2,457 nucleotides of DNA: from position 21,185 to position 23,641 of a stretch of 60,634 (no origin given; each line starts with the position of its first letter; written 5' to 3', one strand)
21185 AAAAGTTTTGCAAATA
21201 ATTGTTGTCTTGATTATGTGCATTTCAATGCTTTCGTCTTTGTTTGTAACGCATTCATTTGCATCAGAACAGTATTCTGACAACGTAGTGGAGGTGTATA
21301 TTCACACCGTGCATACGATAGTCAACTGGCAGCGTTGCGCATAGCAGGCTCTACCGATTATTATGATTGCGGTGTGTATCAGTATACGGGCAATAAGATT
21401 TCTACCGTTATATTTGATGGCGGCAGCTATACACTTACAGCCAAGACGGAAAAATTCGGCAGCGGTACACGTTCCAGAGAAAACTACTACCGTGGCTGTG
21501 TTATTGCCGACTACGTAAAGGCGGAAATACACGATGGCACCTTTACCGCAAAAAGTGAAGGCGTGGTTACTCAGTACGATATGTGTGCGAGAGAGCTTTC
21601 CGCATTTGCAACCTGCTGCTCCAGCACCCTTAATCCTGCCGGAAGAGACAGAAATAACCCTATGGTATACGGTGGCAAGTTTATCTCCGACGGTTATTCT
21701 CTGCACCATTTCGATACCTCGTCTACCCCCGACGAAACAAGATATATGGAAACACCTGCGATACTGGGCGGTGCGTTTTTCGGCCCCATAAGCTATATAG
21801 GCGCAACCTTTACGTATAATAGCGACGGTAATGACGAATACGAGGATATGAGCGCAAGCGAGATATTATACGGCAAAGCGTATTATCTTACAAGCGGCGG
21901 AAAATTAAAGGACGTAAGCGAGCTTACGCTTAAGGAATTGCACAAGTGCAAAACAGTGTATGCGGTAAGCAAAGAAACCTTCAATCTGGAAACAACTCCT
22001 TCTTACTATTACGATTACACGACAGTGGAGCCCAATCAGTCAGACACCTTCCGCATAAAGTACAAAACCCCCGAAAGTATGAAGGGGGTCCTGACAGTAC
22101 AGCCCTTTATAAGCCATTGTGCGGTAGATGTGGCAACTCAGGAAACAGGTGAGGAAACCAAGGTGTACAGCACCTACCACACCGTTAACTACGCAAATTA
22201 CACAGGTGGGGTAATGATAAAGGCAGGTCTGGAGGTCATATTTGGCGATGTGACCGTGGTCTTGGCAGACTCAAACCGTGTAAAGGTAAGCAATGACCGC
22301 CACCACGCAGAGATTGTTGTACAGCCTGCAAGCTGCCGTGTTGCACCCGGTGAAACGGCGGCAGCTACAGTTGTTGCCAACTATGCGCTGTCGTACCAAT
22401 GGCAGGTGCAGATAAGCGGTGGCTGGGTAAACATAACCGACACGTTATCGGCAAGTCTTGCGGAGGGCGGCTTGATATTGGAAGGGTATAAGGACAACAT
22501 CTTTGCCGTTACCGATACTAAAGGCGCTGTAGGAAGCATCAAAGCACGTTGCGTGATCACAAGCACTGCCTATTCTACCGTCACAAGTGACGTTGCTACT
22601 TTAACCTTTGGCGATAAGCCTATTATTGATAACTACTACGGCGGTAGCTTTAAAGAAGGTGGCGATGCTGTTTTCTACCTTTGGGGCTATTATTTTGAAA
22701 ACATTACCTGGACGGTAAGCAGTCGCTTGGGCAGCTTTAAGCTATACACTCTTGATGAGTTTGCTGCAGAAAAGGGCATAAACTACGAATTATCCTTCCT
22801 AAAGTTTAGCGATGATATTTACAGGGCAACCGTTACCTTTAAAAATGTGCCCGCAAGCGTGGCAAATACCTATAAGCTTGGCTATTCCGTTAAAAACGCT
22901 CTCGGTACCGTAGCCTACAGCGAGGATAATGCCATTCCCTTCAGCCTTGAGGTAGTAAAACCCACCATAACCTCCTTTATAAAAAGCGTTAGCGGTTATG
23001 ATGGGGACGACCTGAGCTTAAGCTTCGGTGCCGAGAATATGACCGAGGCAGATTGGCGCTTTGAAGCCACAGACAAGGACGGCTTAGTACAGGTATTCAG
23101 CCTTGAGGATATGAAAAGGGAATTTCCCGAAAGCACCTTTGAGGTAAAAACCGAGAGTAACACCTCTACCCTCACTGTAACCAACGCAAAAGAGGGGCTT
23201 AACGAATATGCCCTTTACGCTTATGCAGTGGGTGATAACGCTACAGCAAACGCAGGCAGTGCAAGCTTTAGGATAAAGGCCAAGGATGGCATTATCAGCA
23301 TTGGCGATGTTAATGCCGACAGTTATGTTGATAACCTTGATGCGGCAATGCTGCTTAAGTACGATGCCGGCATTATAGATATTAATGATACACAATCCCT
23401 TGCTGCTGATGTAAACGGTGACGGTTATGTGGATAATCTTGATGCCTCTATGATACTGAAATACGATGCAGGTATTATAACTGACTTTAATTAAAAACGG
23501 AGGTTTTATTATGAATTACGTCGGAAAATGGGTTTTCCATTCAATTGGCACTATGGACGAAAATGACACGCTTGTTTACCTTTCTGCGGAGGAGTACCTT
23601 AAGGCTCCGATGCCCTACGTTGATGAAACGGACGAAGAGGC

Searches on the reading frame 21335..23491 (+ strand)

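Call 19: search_protein_families(library=pfam, proteins=[window:21335-23491:+], max_evalue=0.001)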
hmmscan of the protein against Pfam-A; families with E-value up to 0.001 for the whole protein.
window:21335-23491:+ (719 aa): 1 family
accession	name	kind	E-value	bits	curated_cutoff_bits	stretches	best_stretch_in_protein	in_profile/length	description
PF00404.24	Dockerin_1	-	6.5e-10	39.5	22.9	1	657-710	2-55/57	Dockerin type I domain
